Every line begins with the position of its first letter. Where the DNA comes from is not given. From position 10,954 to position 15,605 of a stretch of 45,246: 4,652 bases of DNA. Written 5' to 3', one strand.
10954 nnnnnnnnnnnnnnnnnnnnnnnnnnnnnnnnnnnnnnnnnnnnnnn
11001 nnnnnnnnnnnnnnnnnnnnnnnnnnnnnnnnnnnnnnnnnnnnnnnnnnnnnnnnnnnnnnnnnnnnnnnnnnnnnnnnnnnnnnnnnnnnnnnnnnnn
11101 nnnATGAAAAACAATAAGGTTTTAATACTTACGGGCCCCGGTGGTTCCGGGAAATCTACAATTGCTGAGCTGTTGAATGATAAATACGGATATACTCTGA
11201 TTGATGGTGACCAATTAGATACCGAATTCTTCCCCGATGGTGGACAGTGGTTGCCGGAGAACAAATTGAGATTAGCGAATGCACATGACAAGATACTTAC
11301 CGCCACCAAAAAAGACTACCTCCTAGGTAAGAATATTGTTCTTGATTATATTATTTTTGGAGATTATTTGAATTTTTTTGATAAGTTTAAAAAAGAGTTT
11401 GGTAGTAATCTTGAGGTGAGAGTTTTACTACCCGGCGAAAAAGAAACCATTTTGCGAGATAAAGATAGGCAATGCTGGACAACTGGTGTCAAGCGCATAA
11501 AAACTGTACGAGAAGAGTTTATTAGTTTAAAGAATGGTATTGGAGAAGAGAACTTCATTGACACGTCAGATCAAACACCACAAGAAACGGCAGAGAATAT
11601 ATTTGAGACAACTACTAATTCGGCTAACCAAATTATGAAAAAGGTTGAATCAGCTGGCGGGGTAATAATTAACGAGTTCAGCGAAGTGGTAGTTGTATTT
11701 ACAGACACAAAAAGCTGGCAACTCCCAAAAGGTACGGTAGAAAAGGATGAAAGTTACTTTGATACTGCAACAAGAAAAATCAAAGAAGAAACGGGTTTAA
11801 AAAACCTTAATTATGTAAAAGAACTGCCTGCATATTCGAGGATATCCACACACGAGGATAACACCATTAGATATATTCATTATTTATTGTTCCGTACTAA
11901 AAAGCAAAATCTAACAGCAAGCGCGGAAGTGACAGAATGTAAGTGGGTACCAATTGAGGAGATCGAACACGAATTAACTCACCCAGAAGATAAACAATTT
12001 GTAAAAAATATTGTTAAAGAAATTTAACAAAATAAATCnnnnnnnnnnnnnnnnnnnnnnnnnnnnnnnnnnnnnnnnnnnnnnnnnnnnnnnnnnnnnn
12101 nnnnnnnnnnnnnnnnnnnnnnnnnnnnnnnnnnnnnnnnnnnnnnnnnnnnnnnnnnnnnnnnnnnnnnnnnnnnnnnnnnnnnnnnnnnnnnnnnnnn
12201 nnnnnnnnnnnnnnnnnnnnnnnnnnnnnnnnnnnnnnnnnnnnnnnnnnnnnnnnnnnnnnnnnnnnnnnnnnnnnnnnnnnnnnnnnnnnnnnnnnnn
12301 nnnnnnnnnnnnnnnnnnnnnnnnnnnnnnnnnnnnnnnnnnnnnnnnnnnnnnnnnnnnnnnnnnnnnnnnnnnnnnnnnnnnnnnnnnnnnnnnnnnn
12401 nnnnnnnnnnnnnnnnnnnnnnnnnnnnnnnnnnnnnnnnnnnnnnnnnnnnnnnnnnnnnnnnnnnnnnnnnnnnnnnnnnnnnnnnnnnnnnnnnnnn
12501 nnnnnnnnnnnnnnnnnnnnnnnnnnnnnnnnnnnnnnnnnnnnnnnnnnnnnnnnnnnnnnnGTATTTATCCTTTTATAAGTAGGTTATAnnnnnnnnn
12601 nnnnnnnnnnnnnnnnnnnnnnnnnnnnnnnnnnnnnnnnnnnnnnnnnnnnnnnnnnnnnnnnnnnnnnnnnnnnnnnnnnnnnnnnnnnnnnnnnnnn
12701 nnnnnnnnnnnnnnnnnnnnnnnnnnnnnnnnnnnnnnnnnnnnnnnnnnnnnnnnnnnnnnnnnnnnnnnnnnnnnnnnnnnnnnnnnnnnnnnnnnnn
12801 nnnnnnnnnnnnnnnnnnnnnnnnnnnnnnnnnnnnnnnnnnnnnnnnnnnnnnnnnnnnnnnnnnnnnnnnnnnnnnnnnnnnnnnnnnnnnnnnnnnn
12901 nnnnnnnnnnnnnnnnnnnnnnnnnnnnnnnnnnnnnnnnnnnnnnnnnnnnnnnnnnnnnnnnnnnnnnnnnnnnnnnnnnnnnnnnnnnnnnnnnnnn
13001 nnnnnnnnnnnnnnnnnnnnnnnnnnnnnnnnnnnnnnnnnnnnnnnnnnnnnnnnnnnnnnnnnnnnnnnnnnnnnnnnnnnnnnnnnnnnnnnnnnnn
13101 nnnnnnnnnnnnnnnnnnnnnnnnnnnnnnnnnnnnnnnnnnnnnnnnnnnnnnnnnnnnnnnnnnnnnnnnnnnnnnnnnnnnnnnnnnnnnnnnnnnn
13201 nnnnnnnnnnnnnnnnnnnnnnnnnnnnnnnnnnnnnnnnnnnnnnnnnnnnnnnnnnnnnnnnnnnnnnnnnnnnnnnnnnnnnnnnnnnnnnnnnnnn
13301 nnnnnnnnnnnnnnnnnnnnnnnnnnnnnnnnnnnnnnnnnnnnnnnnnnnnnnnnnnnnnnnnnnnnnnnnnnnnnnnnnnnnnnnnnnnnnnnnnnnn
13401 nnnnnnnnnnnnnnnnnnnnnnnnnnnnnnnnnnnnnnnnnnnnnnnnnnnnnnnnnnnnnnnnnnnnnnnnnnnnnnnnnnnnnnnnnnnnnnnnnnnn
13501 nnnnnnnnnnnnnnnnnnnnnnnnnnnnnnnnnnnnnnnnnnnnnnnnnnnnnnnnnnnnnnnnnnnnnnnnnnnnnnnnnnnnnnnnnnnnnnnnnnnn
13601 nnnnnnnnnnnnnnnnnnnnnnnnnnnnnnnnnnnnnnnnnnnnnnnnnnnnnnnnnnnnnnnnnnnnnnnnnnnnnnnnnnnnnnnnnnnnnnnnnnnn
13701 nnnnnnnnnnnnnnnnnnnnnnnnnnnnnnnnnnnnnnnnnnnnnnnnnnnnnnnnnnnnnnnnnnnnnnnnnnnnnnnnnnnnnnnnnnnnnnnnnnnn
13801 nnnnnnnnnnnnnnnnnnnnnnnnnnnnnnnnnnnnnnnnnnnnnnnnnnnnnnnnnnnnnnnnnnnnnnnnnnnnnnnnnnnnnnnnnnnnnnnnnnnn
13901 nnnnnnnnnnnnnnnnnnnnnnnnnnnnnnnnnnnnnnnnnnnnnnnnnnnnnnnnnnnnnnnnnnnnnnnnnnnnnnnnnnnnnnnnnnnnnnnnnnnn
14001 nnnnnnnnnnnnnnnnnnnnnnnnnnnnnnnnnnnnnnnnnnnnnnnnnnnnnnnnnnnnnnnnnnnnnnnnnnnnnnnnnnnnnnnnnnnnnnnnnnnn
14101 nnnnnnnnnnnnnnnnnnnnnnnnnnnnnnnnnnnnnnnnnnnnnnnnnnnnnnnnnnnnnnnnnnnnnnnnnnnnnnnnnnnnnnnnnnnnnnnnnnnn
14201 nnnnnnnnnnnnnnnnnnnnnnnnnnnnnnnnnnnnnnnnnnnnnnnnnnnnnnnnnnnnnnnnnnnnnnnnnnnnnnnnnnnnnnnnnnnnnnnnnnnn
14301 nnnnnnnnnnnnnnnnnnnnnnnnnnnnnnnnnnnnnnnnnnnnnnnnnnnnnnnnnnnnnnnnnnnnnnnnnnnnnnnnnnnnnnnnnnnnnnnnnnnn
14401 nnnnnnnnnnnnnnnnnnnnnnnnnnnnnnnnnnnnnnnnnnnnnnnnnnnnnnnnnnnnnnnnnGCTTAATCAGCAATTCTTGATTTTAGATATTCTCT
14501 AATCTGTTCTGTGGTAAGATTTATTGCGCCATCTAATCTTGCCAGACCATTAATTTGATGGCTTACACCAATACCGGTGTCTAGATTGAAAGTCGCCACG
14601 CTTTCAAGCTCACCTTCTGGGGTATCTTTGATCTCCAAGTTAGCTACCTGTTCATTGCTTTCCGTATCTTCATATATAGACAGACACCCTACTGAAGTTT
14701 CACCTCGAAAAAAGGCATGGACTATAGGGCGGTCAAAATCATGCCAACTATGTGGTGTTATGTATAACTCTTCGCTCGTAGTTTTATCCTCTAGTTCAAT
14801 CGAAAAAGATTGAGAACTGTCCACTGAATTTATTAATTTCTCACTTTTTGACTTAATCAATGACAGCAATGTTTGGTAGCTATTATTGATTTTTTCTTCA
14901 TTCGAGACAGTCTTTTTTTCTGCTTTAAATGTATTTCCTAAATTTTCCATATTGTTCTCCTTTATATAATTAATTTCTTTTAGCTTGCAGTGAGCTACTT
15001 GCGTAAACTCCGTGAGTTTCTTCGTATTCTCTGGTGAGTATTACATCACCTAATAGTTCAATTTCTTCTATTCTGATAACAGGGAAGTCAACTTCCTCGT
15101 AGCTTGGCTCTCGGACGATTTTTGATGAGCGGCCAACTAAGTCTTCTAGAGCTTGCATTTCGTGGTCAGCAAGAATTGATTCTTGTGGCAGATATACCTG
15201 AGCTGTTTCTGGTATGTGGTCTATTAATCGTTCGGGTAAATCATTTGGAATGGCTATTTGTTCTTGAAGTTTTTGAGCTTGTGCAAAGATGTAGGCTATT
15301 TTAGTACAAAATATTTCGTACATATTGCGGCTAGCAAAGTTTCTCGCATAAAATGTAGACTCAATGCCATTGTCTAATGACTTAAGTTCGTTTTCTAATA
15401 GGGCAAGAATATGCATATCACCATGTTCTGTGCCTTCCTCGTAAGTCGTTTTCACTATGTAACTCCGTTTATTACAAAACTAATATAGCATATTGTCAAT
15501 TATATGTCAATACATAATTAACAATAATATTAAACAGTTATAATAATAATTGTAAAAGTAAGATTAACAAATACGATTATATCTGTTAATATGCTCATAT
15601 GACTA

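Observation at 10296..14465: Cluster of nucleotide-handling enzymes: NTase, kinase-NUDIX fusion, HAD phosphatase, YfiH/LACC1-like protein and a metzincin-like protease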

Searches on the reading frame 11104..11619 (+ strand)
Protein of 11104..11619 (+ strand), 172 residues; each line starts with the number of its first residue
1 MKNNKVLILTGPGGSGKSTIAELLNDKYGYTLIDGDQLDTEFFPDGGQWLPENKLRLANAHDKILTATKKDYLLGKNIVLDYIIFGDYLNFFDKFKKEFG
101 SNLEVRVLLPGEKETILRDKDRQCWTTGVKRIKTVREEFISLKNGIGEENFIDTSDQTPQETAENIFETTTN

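Call 29: search_solved_structures(query=A2, max_evalue=1)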
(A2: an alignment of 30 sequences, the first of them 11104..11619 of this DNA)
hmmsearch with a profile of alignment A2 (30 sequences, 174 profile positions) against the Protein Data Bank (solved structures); distinct sequences matched with E-value up to 1: 252 (the best 60 are shown).
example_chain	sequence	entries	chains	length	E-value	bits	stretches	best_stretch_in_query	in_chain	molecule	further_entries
2bdt_A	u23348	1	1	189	2.3e-12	50.1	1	5-163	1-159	BH3686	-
9d2f_A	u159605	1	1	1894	6.3e-07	32.4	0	9-36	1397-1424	Adenylate kinase 9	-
5vc7_A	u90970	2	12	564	7.6e-07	32.2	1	7-64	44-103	VCP-like ATPase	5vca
5g4g_A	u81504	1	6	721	1.3e-06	31.4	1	7-64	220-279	VCP-LIKE ATPASE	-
5g4f_A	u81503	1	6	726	1.3e-06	31.4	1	7-64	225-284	VCP-LIKE ATPASE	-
6c2u_A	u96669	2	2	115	2.2e-06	30.7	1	4-28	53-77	phosphate-loop protein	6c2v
9m4n_A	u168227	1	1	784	6.2e-06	29.2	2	7-62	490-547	Cell division control protein 48 homolog A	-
9m3v_A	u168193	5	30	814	7e-06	29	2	7-62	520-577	Cell division control protein 48 homolog A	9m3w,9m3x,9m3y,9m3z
7wub_D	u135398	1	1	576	2e-05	27.6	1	7-63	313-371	Transitional endoplasmic reticulum ATPase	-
7wub_C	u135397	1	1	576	2e-05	27.5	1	7-63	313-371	Transitional endoplasmic reticulum ATPase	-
6mck_A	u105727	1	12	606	2.3e-05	27.3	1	7-63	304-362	Transitional endoplasmic reticulum ATPase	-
9fqr_Xf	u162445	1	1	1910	2.4e-05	27.3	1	10-56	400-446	Cilia- and flagella-associated protein 276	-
7rlj_A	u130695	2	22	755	2.5e-05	27.2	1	7-63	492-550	Transitional endoplasmic reticulum ATPase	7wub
8yka_A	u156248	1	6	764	2.6e-05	27.2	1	7-63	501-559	Transitional endoplasmic reticulum ATPase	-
7y4w_A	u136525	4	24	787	2.8e-05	27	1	7-63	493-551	Transitional endoplasmic reticulum ATPase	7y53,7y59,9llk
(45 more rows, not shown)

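Call 30: find_related_loci(query=A2, collection=genome_contigs, flank=10000)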
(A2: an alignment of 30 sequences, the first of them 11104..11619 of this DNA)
Query A2 (172 aa) in genome_contigs; peptide patterns used: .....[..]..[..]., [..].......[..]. (x = any residue, [..] = any of these).
600 stretches matched a pattern (row limit reached: there are more); 35 encode a relative of the query (tblastn E <= 1e-3); 35 distinct loci.
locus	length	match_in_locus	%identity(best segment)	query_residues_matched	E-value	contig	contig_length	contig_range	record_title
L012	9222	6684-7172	63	5-167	2e-66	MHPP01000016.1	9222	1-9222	MAG: Candidatus Staskawiczbacteria bacterium RIFOXYC1_FULL_38_18 rifoxyc1_full_scaffold_2944, whole genome shotgun seque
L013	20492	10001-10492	63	5-167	3e-66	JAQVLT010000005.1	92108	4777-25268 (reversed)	MAG: Patescibacteria group bacterium isolate STF1_116 NODE_382_length_92108_cov_4.090084_Sandtown_F1, whole genome shotg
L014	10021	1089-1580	63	4-167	9e-66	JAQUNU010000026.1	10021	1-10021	MAG: Candidatus Portnoybacteria bacterium isolate STD1_185 NODE_19581_length_10021_cov_3.289873_Sandtown_D1, whole genom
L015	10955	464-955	61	5-167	2e-65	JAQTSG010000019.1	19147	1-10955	MAG: Patescibacteria group bacterium isolate STB_181 NODE_6529_length_19147_cov_3.166193_Sandtown_B, whole genome shotgu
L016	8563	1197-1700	59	2-169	8e-65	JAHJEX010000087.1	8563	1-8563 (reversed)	MAG: Patescibacteria group bacterium isolate Modern_marine_glass_biofilm.mb.144 Modern_marine_gla.mb.144_k141_1156972, w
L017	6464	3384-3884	59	1-169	4e-64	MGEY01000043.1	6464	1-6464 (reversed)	MAG: Candidatus Uhrbacteria bacterium RIFOXYA2_FULL_40_9 rifoxya2_full_scaffold_4379, whole genome shotgun sequence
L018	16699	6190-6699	59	1-167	1e-62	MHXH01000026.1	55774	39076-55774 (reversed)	MAG: Parcubacteria group bacterium RIFCSPLOWO2_01_FULL_48_18 rifcsplowo2_01_scaffold_857, whole genome shotgun sequence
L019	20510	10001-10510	59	1-167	4e-62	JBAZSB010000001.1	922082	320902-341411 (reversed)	MAG: Patescibacteria group bacterium isolate SO_2017_GW1_162 NODE_23_length_922082_cov_1.706351_OW334_2017, whole genome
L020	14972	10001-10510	58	3-172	3e-62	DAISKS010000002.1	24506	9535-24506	MAG TPA_asm: Candidatus Saccharibacteria bacterium isolate CTOTU26095 NODE_671_length_24506_cov_7.613717, whole genome s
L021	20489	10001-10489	57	5-167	7e-62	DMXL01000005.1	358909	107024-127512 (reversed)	MAG TPA_asm: Candidatus Peribacteria bacterium isolate UBA11694 contig_429, whole genome shotgun sequence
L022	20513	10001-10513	60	1-168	4e-62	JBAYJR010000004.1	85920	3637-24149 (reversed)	MAG: Candidatus Buchananbacteria bacterium isolate SO_2016_GW1_60 scaffold00630_OW334_2016, whole genome shotgun sequenc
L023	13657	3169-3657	56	5-167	4e-60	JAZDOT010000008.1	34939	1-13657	MAG: Candidatus Peregrinibacteria bacterium isolate MEGAHIT-group-0.791 k141_20336576, whole genome shotgun sequence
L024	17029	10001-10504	59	2-168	1e-59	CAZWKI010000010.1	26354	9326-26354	MAG TPA_asm: uncultured Gammaproteobacteria bacterium isolate SRP192927_co7_706 genome assembly, contig: NODE_3113_lengt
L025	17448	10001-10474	59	5-162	4e-59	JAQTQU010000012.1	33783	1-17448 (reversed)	MAG: Candidatus Peribacteraceae bacterium isolate STB_147 NODE_2722_length_33783_cov_3.474418_Sandtown_B, whole genome s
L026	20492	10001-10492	55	5-167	4e-58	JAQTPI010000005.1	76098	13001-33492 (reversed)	MAG: Patescibacteria group bacterium isolate STB_112 NODE_701_length_76098_cov_5.871227_Sandtown_B, whole genome shotgun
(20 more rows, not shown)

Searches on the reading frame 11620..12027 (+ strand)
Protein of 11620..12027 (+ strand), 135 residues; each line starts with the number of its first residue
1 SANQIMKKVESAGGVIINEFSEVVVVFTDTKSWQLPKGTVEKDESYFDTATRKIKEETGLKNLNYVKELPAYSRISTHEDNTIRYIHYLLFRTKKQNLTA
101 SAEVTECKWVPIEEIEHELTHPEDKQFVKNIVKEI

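Call 42: search_solved_structures(query=window:11620-12027:+, max_evalue=0.001)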
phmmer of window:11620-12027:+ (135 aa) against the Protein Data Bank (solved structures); distinct sequences matched with E-value up to 0.001: 25.
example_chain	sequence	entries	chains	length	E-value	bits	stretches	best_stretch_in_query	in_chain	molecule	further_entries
3i7u_A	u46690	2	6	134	9.4e-14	54.9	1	6-131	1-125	AP4A hydrolase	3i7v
1vc8_A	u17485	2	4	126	1.8e-07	34.6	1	11-127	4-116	Ndx1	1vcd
1vc9_A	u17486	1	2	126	4.7e-07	33.3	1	11-127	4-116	Ndx1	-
4ilq_A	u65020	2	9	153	8.4e-07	32.5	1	24-129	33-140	CT771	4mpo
9cxx_A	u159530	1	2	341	1e-06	32.2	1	31-128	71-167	8-oxo-(d)GTP phosphatase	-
2jvb_A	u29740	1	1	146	1.4e-06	31.7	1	8-71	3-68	mRNA-decapping enzyme subunit 2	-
5cfi_A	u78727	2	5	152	1.6e-06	31.5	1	20-115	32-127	BIS(5'-nucleosyl)-tetraphosphatase (Diadenosine tetraphosphatase), putative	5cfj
4kg4_A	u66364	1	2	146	1.8e-06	31.4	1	8-69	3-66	mRNA-decapping enzyme subunit 2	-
6y3z_A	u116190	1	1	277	2.2e-06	31.1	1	6-69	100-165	m7GpppN-mRNA hydrolase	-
4k6e_A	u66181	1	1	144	2.7e-06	30.8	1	13-71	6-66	mRNA-decapping enzyme subunit 2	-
4kg3_A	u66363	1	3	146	3.7e-06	30.4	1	8-71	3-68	mRNA-decapping enzyme subunit 2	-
5qoh_A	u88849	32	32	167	7.5e-06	29.4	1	11-116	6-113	DCP2 (NUDT20)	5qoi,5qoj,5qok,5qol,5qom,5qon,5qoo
5mp0_D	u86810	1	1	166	7.9e-06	29.3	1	11-116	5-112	m7GpppN-mRNA hydrolase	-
4zb3_A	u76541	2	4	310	1.1e-05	28.9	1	9-124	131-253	Nudix hydrolase 7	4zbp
2fml_A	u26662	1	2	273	1.8e-05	28.1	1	31-120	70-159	MutT/nudix family protein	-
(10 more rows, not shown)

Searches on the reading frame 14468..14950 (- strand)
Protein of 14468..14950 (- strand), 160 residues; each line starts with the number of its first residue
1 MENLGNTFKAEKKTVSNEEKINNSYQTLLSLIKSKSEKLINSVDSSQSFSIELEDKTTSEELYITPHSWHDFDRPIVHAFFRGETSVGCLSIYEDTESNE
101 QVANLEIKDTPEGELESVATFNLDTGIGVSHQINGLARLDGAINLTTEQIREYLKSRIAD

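Call 3: search_protein_families(library=pfam, proteins=[window:14468-14950:-], max_evalue=0.1)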
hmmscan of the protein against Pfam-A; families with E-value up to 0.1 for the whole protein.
window:14468-14950:- (160 aa): 0 families

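Call 7: search_protein_families(library=ncbifam, proteins=[window:14468-14950:-], max_evalue=0.1)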
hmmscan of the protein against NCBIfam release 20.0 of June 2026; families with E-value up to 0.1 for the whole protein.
window:14468-14950:- (160 aa): 1 family
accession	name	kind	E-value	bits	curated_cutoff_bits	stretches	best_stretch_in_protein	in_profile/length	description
NF053565.1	Gins23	equivalog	0.059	13.2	120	1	11-64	90-142/159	DNA replication protein Gins23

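Call 8: search_protein_families(library=padloc, proteins=[window:14468-14950:-], max_evalue=0.1)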
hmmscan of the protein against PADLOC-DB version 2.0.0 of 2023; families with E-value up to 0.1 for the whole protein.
window:14468-14950:- (160 aa): 0 families

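Call 67: search_protein_families(library=phrogs, proteins=[window:14468-14950:-], max_evalue=0.01)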
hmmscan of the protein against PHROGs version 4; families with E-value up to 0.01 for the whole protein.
window:14468-14950:- (160 aa): 0 families

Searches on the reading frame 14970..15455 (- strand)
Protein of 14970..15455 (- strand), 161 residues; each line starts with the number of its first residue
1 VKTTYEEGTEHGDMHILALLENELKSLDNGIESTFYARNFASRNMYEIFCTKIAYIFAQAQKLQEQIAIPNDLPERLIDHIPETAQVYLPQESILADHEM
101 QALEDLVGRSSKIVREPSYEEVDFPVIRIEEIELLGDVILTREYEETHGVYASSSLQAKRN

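Call 3: search_protein_families(library=pfam, proteins=[window:14970-15455:-], max_evalue=0.1)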
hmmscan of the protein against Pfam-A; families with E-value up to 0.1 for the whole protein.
window:14970-15455:- (161 aa): 0 families

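Call 7: search_protein_families(library=ncbifam, proteins=[window:14970-15455:-], max_evalue=0.1)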
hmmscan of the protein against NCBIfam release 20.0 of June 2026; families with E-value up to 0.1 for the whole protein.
window:14970-15455:- (161 aa): 0 families

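Call 8: search_protein_families(library=padloc, proteins=[window:14970-15455:-], max_evalue=0.1)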
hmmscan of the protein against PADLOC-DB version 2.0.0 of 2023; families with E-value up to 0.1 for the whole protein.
window:14970-15455:- (161 aa): 0 families

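Call 67: search_protein_families(library=phrogs, proteins=[window:14970-15455:-], max_evalue=0.01)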
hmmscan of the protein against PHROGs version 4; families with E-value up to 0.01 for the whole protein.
window:14970-15455:- (161 aa): 0 families
